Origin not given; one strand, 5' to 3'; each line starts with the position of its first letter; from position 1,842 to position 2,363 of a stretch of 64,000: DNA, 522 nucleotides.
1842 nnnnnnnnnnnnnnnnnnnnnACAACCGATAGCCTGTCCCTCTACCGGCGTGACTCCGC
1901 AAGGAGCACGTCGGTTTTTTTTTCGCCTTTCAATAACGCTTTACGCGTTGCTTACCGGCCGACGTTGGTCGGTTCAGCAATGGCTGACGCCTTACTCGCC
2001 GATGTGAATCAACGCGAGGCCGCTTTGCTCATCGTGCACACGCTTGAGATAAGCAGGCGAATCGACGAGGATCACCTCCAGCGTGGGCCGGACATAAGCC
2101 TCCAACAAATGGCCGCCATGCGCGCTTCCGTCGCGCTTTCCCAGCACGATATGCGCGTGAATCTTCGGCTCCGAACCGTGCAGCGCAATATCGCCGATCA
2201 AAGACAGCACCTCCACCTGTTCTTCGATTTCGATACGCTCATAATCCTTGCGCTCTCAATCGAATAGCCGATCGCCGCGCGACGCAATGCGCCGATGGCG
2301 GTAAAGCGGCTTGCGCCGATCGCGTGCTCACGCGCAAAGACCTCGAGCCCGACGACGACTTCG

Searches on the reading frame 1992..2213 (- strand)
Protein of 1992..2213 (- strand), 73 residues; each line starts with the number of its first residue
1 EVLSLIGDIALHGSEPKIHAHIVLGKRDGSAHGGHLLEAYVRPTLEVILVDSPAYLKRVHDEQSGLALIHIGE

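Call 62: search_protein_families(library=pfam, proteins=[window:1992-2213:-])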
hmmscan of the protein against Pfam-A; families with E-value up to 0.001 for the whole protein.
window:1992-2213:- (73 aa): 1 family
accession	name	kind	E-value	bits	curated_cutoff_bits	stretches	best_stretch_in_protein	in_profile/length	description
PF03479.20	PCC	-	1.8e-12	48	25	1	1-51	63-114/117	Plants and Prokaryotes Conserved (PCC) domain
